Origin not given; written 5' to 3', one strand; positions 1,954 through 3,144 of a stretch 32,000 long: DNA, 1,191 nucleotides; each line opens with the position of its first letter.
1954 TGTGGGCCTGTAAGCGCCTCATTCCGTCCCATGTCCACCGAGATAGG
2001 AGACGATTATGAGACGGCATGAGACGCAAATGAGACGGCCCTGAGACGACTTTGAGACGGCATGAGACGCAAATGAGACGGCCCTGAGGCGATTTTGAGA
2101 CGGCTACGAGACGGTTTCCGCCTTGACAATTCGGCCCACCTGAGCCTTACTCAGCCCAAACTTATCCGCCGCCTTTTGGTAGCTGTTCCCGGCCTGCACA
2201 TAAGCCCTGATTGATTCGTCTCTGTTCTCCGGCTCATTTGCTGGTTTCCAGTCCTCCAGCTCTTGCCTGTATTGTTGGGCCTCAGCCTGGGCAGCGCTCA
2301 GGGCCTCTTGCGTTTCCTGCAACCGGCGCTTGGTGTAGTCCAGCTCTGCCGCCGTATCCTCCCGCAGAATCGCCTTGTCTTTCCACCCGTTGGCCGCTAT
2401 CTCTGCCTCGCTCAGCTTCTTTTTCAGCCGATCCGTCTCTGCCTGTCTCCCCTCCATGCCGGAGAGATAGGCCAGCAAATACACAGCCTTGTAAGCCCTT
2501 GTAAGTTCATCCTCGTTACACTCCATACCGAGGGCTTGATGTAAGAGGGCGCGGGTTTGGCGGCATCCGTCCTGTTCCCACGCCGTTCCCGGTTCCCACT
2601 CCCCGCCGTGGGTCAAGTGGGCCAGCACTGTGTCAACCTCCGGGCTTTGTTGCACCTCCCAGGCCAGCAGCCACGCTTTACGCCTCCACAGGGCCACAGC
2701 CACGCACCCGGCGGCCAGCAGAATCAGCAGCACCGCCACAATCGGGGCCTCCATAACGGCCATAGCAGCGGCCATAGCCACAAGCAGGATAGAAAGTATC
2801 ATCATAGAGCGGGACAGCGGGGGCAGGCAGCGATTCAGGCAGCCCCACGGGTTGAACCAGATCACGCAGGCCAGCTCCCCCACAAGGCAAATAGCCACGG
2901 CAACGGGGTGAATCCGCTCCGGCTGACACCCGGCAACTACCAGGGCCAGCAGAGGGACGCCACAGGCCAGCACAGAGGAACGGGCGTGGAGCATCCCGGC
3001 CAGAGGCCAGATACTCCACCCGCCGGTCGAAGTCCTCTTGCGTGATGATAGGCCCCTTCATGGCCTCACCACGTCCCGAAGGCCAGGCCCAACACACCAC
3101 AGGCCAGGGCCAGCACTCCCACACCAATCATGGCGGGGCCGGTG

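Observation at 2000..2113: Eleven helically phased TGAGACG heptamers in a non-coding gap of the prophage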

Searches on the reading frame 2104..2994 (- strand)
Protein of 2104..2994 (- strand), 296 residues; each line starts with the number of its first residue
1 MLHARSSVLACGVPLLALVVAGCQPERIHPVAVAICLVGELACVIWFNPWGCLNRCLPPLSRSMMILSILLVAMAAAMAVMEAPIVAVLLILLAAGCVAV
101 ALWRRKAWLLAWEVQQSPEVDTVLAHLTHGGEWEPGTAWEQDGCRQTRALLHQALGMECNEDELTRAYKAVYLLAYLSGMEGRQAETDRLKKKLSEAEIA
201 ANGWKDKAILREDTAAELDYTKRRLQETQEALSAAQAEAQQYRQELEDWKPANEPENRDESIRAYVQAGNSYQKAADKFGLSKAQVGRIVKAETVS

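Call 7: search_protein_families(library=pfam, proteins=[window:2104-2994:-], max_evalue=0.01)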
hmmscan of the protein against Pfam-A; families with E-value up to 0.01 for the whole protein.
window:2104-2994:- (296 aa): 1 family
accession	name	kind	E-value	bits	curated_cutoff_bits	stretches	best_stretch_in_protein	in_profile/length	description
PF13384.12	HTH_23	-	0.003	17.8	24.6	0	262-292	11-40/50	Homeodomain-like domain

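Call 8: search_protein_families(library=phrogs, proteins=[window:2104-2994:-], max_evalue=0.01)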
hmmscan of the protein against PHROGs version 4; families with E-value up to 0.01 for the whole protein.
window:2104-2994:- (296 aa): 0 families

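Call 11: find_homologous_proteins(query=window:2104-2994:-)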
Query window:2104-2994:- (296 aa): 23 proteins with E <= 0.001 among 8000 candidates.
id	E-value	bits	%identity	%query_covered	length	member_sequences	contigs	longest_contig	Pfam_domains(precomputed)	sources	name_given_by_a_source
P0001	1.4e-191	653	100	100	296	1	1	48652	-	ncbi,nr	ncbi:MAG: hypothetical protein LUD84_09630 [Clostridiales bacterium]|nr:hypothetical protein [Clostr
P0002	2.8e-149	514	76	100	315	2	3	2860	-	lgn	-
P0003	3.9e-149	514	77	99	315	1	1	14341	-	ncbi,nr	ncbi:MAG: hypothetical protein LUG44_06925 [Clostridiales bacterium]|nr:hypothetical protein [Clostr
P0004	4.4e-138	477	73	100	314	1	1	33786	-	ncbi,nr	ncbi:MAG: hypothetical protein LUE89_10910 [Clostridiales bacterium]|nr:hypothetical protein [Clostr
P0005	1.8e-137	475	73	99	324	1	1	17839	-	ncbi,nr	ncbi:MAG: hypothetical protein LUD84_10925 [Clostridiales bacterium]|nr:hypothetical protein [Clostr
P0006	6.4e-137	473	73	98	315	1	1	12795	-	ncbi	-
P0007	3.0e-132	458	70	99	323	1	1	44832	-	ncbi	-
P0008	1.3e-127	443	69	98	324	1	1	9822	PF13384.13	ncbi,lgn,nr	ncbi:MAG: hypothetical protein LUD78_07460 [Clostridiales bacterium]|nr:hypothetical protein [Clostr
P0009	3.2e-127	442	67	98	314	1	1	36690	-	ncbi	-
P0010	8.8e-125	434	65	98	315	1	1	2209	PF13518.13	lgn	-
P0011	1.9e-123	429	64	99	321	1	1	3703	-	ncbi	-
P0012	1.5e-122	426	65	100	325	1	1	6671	-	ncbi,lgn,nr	ncbi:MAG: hypothetical protein LUC47_11100 [Clostridiales bacterium]|nr:hypothetical protein [Clostr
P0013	5.9e-120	418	63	99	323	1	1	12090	-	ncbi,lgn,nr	ncbi:MAG: hypothetical protein LUG64_06165 [Clostridiales bacterium]|nr:hypothetical protein [Clostr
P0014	5.9e-92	326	53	98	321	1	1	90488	-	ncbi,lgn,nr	ncbi:MAG: hypothetical protein LUE89_09470 [Clostridiales bacterium]|nr:hypothetical protein [Clostr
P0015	2.0e-77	278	47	98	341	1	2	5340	-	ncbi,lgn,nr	ncbi:MAG: hypothetical protein LUG44_03705 [Clostridiales bacterium]|nr:hypothetical protein [Clostr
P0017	5.9e-69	250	48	96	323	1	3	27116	PF13384.13,PF13518.13,PF08281.19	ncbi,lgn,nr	ncbi:MAG: helix-turn-helix domain-containing protein [Clostridiales bacterium]|nr:helix-turn-helix d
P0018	3.4e-66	241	46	96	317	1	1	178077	-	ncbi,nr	ncbi:MAG: hypothetical protein LUE89_00385 [Clostridiales bacterium]|nr:hypothetical protein [Clostr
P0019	9.6e-64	233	51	85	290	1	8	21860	-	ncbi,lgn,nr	ncbi:MAG: hypothetical protein LIO95_10040 [Clostridiales bacterium]|nr:hypothetical protein [Clostr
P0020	2.0e-55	206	46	82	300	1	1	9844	-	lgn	-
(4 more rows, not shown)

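Call 12: find_related_loci(query=window:2104-2994:-, collection=viral_contigs, flank=6000)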
Query window:2104-2994:- (296 aa) in viral_contigs; peptide patterns used: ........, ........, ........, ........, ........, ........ (x = any residue, [..] = any of these).
5 stretches matched a pattern, but none encodes a relative of the query by tblastn (E <= 1e-3).

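Call 13: find_encoding_contigs(protein=P0003, flank=5000, max_places=2)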
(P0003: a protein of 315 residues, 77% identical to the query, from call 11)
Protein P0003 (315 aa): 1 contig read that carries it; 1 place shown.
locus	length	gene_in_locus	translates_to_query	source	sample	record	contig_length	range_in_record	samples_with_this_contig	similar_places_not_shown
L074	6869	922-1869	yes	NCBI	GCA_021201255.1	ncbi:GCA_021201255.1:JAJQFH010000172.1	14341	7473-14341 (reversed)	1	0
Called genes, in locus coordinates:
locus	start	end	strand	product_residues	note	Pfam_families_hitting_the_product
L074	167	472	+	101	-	-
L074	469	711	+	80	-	-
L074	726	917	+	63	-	-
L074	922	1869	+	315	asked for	-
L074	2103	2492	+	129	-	-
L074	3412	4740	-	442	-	PF02447:GntP_permease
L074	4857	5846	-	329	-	PF00135:COesterase (weak), PF20434:BD-FAE, PF07859:Abhydrolase_3, PF00326:Peptidase_S9 (faint)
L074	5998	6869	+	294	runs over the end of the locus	PF00126:HTH_1, PF03466:LysR_substrate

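Call 14: find_encoding_contigs(protein=P0004, flank=5000, max_places=2)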
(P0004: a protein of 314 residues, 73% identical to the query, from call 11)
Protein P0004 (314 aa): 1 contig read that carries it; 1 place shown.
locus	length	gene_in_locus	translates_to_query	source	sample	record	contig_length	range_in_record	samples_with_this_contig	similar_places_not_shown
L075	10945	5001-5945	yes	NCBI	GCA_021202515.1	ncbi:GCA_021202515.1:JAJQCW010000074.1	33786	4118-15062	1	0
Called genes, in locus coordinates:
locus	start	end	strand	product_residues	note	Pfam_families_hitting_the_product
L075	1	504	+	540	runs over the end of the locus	PF13148:DUF3987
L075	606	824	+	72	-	-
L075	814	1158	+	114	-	-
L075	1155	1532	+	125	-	-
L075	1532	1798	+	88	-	-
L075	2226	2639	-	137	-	PF13443:HTH_26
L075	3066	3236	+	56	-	-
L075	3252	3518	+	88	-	-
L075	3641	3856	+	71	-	-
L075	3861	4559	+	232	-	PF19808:DUF6291, PF07261:DnaB_2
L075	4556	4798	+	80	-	-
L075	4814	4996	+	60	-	-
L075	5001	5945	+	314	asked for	-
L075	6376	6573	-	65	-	-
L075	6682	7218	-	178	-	PF12844:HTH_19, PF13412:HTH_24 (faint), PF13560:HTH_31, PF01381:HTH_3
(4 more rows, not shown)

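Call 15: find_encoding_contigs(protein=P0007, flank=5000, max_places=2)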
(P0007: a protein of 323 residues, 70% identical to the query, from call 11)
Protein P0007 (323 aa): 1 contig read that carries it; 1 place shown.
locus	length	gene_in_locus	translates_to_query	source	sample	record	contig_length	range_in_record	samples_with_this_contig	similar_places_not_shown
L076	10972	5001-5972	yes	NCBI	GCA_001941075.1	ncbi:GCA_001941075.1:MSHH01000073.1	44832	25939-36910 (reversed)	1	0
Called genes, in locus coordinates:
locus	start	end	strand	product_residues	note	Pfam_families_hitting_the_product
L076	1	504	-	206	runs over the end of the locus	-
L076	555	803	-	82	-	-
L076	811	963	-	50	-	-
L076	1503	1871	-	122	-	PF12844:HTH_19 (faint), PF13560:HTH_31, PF01381:HTH_3, PF13443:HTH_26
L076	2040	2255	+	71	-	-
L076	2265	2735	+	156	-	-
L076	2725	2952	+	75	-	-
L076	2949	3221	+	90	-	-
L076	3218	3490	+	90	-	-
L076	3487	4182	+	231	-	PF19808:DUF6291, PF07261:DnaB_2 (weak)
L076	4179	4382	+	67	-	-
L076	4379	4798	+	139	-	-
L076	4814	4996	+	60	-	-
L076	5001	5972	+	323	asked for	-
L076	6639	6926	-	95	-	-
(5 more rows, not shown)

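Call 16: find_encoding_contigs(protein=P0014, flank=5000, max_places=2)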
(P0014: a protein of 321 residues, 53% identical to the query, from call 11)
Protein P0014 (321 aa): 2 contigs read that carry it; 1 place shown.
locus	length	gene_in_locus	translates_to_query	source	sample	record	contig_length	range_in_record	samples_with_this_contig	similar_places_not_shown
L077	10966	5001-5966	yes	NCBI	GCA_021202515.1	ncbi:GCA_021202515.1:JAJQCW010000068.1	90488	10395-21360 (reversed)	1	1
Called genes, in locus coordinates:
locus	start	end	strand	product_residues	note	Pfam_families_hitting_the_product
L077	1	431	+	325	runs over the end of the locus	PF05065:Phage_capsid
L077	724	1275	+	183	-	PF05119:Terminase_4 (weak)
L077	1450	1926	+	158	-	PF04545:Sigma70_r4 (weak)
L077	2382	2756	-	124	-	PF13560:HTH_31 (weak), PF01381:HTH_3, PF13443:HTH_26 (weak)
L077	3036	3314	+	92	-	-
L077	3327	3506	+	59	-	-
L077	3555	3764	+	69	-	PF19808:DUF6291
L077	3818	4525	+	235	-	PF19808:DUF6291, PF07261:DnaB_2 (weak)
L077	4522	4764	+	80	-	-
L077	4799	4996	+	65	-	-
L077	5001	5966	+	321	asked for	-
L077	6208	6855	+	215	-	-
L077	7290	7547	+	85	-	-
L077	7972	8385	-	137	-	-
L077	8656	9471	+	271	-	PF01177:Asp_Glu_race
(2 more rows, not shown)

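Call 17: find_encoding_contigs(protein=P0005, flank=5000, max_places=2)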
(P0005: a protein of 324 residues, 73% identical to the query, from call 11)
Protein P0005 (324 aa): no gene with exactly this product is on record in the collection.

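Call 18: find_encoding_contigs(protein=P0009, flank=5000, max_places=2)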
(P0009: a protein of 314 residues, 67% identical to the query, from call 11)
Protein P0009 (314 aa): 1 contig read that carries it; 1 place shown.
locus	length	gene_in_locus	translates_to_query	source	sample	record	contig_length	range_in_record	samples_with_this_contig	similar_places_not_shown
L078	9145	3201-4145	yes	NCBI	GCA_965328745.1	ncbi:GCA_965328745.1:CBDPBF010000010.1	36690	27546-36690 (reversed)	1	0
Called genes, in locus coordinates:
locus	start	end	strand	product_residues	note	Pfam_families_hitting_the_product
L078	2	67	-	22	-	?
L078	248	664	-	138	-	PF12844:HTH_19, PF13560:HTH_31, PF01381:HTH_3, PF13443:HTH_26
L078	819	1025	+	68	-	PF13443:HTH_26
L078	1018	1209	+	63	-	-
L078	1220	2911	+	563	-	PF13148:DUF3987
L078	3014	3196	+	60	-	-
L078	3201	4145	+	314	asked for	-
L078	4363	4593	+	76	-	-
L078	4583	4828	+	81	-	-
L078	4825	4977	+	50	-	-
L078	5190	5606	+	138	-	-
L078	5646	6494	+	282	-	PF25209:Phage_capsid_4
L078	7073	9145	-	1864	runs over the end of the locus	PF18657:YDG, PF18887:MBG_3 (weak), PF02368:Big_2 (weak)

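Call 19: find_encoding_contigs(protein=P0017, flank=5000, max_places=3)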
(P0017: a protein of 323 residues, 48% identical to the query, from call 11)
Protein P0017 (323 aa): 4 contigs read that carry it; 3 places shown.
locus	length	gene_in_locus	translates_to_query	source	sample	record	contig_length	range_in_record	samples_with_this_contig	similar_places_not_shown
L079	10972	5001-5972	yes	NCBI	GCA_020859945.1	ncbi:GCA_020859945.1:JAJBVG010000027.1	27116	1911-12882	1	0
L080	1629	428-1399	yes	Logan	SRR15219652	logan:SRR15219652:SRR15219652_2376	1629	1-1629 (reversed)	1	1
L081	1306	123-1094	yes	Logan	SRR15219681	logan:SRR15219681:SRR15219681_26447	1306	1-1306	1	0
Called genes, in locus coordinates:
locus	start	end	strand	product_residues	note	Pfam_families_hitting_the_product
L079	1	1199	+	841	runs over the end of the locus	PF22763:NrS1-1_pol-like_HBD, PF08706:D5_N, PF19263:DUF5906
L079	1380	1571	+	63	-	-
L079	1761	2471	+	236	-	PF04542:Sigma70_r2 (weak), PF08281:Sigma70_r4_2 (weak), PF04545:Sigma70_r4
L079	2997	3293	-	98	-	-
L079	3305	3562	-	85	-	PF13711:DUF4160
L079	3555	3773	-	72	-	-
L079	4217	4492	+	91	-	-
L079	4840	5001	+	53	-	-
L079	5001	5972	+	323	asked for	PF08281:Sigma70_r4_2 (faint), PF13384:HTH_23 (weak), PF13518:HTH_28 (weak)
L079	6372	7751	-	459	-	PF01225:Mur_ligase, PF08245:Mur_ligase_M, PF02875:Mur_ligase_C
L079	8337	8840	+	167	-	PF00358:PTS_EIIA_1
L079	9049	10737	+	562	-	PF00749:tRNA-synt_1c, PF03950:tRNA-synt_1c_C, PF20974:tRNA-synt_1c_C2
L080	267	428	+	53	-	-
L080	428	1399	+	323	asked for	PF08281:Sigma70_r4_2 (faint), PF13384:HTH_23 (weak), PF13518:HTH_28 (weak)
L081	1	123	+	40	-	?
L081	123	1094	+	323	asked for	PF08281:Sigma70_r4_2 (faint), PF13384:HTH_23 (weak), PF13518:HTH_28 (weak)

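Call 20: find_encoding_contigs(protein=P0018, flank=5000, max_places=2)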
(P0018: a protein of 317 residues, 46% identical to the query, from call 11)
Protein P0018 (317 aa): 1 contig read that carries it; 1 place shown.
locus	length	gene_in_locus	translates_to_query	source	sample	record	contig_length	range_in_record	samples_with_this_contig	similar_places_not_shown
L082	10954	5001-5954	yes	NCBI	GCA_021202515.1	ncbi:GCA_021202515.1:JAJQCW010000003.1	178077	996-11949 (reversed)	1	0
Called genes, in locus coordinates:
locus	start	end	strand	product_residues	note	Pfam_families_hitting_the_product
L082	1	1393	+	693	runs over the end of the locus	PF13155:Toprim_2, PF13362:Toprim_3 (weak), PF03796:DnaB_C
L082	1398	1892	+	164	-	-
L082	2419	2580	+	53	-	-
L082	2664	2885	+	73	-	-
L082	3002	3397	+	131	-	-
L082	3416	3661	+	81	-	PF02229:PC4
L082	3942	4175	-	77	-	-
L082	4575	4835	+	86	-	-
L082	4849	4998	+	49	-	-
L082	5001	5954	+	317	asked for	-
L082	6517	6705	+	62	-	-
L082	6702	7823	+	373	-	PF13495:Phage_int_SAM_4 (weak), PF02899:Phage_int_SAM_1, PF00589:Phage_integrase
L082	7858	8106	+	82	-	-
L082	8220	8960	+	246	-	PF00142:Fer4_NifH (faint), PF01656:CbiA, PF06564:CBP_BcsQ, PF07015:VirC1 (faint), PF09140:MipZ (faint), PF10609:ParA (weak), PF13614:AAA_31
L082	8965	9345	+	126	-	-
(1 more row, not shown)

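Call 21: find_encoding_contigs(protein=P0019, flank=5000, max_places=3)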
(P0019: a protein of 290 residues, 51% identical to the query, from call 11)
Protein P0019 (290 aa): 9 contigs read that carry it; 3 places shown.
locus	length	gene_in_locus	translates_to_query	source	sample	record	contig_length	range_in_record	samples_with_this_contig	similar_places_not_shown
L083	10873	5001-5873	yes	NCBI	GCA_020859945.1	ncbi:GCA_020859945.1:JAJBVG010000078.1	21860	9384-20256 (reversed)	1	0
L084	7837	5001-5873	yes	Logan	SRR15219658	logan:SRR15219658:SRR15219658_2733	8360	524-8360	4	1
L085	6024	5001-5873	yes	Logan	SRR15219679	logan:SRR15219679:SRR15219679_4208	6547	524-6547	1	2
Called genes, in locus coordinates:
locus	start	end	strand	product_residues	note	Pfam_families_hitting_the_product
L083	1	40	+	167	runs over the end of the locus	-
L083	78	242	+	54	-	-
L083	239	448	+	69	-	-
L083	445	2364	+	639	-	PF13476:AAA_23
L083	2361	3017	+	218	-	-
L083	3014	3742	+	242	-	PF23023:Anti-Pycsar_Apyc1 (faint), PF00753:Lactamase_B (weak), PF12706:Lactamase_B_2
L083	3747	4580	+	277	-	-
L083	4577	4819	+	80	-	-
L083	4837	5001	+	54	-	-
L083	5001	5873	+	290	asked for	-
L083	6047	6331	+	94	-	-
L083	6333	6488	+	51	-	-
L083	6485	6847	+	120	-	-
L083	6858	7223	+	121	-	-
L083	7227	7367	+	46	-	-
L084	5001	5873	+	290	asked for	-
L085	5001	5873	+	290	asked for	-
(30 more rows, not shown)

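Call 25: find_related_loci(query=A1, collection=genome_contigs, flank=6000)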
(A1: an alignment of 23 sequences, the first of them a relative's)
Query A1 (296 aa) in genome_contigs; peptide patterns used: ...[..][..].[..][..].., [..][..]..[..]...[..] (x = any residue, [..] = any of these).
59 stretches matched a pattern; 15 encode a relative of the query (tblastn E <= 1e-3); 15 distinct loci.
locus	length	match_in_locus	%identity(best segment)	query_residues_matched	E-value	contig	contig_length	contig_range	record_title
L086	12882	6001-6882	73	1-295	2e-131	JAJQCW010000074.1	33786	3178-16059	MAG: Clostridiales bacterium isolate C.9_6 NODE_168_length_33786_cov_14.323560, whole genome shotgun sequence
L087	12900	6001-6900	70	1-293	3e-126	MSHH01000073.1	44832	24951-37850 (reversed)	MAG: Oscillospiraceae bacterium Zagget6 zag_T1_merged_singles_contig_696, whole genome shotgun sequence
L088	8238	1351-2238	69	1-289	5e-122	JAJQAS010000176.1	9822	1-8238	MAG: Clostridiales bacterium isolate C.1_13 NODE_1341_length_9822_cov_7.546739, whole genome shotgun sequence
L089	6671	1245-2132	65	1-295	2e-116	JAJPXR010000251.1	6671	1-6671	MAG: Clostridiales bacterium isolate AH.13_10 NODE_1963_length_6671_cov_7.407044, whole genome shotgun sequence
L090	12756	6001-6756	51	44-296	1e-68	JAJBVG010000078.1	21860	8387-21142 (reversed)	MAG: Clostridiales bacterium isolate U_127109 U_127109=NODE_307_length_21860_cov_34.687136, whole genome shotgun sequenc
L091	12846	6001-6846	46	8-293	7e-65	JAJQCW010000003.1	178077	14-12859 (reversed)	MAG: Clostridiales bacterium isolate C.9_6 NODE_4_length_178077_cov_19.327510, whole genome shotgun sequence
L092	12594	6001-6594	55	102-292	2e-64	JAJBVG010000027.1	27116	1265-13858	MAG: Clostridiales bacterium isolate U_127109 U_127109=NODE_235_length_27116_cov_29.909981, whole genome shotgun sequenc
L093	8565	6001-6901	70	1-293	9e-87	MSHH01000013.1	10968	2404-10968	MAG: Oscillospiraceae bacterium Zagget6 zag_T1_merged_singles_contig_136, whole genome shotgun sequence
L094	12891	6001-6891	53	2-291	8e-92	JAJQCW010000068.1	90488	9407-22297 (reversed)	MAG: Clostridiales bacterium isolate C.9_6 NODE_18_length_90488_cov_16.689958, whole genome shotgun sequence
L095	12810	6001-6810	40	9-283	1e-51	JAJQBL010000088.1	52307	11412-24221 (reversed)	MAG: Clostridiales bacterium isolate C.3_10 NODE_101_length_52307_cov_38.973035, whole genome shotgun sequence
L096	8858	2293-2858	54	103-291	6e-55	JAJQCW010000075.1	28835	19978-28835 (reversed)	MAG: Clostridiales bacterium isolate C.9_6 NODE_220_length_28835_cov_15.016539, whole genome shotgun sequence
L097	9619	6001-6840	37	25-284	6e-47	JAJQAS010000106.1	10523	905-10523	MAG: Clostridiales bacterium isolate C.1_13 NODE_1246_length_10523_cov_6.309897, whole genome shotgun sequence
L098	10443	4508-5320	39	9-284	8e-46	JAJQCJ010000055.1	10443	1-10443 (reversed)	MAG: Clostridiales bacterium isolate C.6_9 NODE_807_length_10443_cov_13.618406, whole genome shotgun sequence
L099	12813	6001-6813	38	9-284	2e-44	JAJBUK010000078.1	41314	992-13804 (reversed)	MAG: Clostridiales bacterium isolate U_126972 U_126972=NODE_43_length_41314_cov_21.188832, whole genome shotgun sequence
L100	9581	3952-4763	42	9-284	6e-34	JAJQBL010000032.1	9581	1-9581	MAG: Clostridiales bacterium isolate C.3_10 NODE_1669_length_9581_cov_40.915704, whole genome shotgun sequence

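Call 28: search_solved_structures(query=A1, max_evalue=1, show_alignments=2)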
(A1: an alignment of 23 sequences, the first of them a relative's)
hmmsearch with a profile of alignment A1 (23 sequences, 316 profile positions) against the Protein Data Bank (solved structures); distinct sequences matched with E-value up to 1: 7.
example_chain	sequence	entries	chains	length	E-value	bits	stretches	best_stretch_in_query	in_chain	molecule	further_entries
4xa3_A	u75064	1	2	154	0.11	14.7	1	206-266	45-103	Gp7-MYH7(1361-1425)-Eb1 chimera protein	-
2ej7_A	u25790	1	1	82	0.15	14.3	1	255-293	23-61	HCG3 gene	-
6otn_A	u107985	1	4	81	0.35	13.1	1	201-267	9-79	Tropomyosin alpha-3 chain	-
1tam_A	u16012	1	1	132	0.54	12.5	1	156-235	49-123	HIV-1 MATRIX PROTEIN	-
3mzy_A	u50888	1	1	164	0.78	12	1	227-299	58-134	RNA polymerase sigma-H factor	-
6u3r_A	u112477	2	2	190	0.78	12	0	256-293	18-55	DnaJ homolog subfamily B member 6,DnaJ homolog subfamily B member 6 | DnaJ homolog subfamily B member 6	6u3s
6un9_A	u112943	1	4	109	0.82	11.9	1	200-279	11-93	Uncharacterized protein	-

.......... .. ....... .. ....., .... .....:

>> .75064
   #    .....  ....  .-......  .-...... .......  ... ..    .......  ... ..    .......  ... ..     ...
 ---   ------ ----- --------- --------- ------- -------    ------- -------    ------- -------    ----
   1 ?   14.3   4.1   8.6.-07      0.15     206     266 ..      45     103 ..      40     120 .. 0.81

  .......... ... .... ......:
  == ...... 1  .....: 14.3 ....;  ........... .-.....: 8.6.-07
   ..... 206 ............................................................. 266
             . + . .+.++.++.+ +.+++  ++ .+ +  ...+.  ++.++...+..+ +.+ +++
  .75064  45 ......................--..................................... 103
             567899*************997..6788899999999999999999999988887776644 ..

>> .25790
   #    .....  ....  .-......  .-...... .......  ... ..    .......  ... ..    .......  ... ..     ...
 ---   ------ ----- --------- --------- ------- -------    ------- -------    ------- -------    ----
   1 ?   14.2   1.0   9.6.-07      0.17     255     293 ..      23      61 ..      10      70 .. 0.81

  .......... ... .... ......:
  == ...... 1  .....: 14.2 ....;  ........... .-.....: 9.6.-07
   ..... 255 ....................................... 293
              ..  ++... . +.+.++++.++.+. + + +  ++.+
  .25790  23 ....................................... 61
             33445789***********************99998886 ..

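Call 39: predict_structure(alignment_id=A1)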
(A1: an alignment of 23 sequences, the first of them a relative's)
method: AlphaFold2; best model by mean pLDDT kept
length: 296 residues; sequences in the alignment: 23
mean_pLDDT: 68.7   pTM: 0.33
mean pLDDT of the five models: 68.7, 67.4, 65.6, 63.6, 60.7
residues with pLDDT >= 90: 7; 70-90: 135; 50-70: 124; < 50: 30
segments of 3 or more residues with pLDDT < 50: 1-5, 150-152, 154-161
pLDDT, mean of each block of 10 residues (from residue 1): 43 60 59 67 62 61 79 81 84 84 70 58 56 54 51 47 51 53 68 85 76 78 88 89 72 62 83 86 86 64
secondary structure, 60 per line:
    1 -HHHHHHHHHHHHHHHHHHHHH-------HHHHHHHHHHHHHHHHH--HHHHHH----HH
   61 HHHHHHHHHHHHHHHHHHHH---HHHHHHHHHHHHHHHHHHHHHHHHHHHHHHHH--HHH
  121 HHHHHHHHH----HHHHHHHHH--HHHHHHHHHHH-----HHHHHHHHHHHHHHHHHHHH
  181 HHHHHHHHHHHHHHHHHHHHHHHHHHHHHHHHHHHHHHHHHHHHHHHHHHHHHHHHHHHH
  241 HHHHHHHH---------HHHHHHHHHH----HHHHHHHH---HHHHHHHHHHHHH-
elements in order: H2-22 H30-46 H49-54 H59-80 H84-115 H118-129 H134-142 H145-155 H161-248 H258-267 H272-279 H283-295
